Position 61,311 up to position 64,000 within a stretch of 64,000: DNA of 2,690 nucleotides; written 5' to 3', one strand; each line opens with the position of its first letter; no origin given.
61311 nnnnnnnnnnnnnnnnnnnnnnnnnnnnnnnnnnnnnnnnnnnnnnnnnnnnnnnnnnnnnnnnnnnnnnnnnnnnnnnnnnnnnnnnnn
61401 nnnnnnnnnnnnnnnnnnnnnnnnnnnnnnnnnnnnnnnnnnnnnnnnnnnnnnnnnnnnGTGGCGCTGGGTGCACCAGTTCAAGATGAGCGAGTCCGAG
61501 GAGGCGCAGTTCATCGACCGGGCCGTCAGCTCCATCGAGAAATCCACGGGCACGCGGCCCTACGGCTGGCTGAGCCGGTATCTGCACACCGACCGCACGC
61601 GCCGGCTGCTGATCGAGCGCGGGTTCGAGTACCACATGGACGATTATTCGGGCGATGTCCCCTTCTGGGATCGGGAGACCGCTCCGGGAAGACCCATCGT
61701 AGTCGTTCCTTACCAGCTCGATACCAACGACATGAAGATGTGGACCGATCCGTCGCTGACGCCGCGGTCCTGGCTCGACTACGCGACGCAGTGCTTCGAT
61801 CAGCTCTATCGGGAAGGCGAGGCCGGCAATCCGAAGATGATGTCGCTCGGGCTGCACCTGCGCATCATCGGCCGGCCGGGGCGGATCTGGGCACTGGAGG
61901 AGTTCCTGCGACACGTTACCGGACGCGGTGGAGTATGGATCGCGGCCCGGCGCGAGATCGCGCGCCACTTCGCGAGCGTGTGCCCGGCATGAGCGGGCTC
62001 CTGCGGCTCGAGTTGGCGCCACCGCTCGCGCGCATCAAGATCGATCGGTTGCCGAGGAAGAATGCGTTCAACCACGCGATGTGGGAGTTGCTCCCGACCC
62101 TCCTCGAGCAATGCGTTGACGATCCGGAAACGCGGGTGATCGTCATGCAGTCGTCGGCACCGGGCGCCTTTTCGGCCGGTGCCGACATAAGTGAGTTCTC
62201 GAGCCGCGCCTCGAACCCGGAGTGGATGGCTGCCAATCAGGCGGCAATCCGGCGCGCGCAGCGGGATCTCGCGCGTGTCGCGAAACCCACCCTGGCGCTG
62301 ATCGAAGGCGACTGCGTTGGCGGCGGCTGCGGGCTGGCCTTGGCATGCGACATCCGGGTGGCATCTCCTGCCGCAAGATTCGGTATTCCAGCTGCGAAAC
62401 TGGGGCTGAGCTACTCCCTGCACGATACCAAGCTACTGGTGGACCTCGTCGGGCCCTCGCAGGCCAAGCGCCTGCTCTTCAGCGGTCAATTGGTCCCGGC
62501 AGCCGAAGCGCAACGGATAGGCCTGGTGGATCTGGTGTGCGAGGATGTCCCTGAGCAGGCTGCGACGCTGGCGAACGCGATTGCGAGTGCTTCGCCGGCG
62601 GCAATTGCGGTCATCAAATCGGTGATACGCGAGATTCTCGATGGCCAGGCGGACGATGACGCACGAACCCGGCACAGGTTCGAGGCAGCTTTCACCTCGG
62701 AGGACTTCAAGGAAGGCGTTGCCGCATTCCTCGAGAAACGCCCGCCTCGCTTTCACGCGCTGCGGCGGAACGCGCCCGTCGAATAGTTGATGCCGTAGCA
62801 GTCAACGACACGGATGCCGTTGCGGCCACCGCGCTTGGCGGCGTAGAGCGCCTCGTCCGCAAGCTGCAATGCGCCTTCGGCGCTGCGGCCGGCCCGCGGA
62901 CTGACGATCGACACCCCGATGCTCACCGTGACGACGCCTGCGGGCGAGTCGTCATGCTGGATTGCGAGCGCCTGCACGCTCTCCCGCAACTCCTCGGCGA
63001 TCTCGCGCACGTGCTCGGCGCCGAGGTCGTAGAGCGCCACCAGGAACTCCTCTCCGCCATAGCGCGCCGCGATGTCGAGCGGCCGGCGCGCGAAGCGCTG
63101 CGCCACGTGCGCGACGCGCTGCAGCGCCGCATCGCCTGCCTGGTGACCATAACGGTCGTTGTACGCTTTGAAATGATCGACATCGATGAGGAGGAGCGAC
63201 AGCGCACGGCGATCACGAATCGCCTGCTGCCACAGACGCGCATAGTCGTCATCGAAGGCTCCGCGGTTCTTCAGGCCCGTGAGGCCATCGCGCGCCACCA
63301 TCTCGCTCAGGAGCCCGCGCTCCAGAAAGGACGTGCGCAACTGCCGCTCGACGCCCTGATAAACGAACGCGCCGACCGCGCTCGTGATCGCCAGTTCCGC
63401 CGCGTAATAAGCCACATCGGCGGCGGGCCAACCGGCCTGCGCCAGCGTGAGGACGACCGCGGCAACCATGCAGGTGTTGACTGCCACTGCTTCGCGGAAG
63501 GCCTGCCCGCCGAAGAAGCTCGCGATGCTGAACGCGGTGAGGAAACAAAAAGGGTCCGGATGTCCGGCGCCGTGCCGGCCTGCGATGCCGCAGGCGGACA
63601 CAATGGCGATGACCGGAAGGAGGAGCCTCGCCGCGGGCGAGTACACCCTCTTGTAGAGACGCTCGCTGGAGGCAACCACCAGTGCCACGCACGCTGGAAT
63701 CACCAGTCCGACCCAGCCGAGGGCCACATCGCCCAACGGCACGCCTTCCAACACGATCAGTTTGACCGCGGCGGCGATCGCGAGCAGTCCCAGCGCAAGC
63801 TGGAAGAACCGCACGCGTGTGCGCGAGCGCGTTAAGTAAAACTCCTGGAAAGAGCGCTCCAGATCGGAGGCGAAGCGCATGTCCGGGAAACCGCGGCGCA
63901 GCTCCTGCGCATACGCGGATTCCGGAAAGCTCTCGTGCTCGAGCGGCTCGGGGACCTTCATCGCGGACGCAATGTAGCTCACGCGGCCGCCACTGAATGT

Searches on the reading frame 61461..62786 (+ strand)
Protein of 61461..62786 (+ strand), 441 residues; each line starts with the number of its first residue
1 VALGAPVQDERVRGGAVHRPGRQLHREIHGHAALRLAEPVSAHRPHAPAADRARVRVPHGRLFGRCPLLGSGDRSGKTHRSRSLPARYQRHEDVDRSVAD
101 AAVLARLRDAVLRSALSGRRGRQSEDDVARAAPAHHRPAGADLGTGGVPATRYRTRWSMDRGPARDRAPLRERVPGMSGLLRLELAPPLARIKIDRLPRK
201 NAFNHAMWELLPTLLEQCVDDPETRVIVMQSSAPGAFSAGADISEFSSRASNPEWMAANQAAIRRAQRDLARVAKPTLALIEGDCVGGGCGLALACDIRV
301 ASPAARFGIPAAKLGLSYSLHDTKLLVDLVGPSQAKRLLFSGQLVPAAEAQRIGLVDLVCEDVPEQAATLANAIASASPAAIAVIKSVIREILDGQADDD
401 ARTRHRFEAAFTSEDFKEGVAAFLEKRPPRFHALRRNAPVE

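Call 67: search_protein_families(library=pfam, proteins=[window:61461-62786:+], max_evalue=0.01)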
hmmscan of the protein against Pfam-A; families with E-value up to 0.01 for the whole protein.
window:61461-62786:+ (441 aa): 2 families
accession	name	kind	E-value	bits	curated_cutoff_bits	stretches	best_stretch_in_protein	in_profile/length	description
PF00378.25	ECH_1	-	2.2e-47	162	27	1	189-432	6-249/251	Enoyl-CoA hydratase/isomerase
PF16113.10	ECH_2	-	5.3e-25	89.1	27.2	1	191-359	3-171/335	Enoyl-CoA hydratase/isomerase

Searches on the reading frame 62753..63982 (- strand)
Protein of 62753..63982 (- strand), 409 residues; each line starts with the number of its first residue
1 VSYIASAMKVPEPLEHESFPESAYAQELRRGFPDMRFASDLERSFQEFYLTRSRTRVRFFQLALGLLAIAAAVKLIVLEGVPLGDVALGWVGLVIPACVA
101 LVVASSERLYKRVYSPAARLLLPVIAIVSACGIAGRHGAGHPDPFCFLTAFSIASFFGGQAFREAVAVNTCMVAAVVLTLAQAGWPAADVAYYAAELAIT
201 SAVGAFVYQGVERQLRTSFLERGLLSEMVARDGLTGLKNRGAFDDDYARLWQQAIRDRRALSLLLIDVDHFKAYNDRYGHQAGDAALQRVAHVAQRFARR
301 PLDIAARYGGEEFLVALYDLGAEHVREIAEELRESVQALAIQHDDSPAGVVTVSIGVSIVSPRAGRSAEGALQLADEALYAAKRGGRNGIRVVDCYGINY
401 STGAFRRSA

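Call 67: search_protein_families(library=pfam, proteins=[window:62753-63982:-], max_evalue=0.01)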
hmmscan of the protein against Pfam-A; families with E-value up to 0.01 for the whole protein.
window:62753-63982:- (409 aa): 1 family
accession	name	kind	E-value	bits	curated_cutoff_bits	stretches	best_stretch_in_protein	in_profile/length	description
PF00990.26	GGDEF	-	4.7e-45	153.7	23.8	1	230-388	2-160/161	Diguanylate cyclase, GGDEF domain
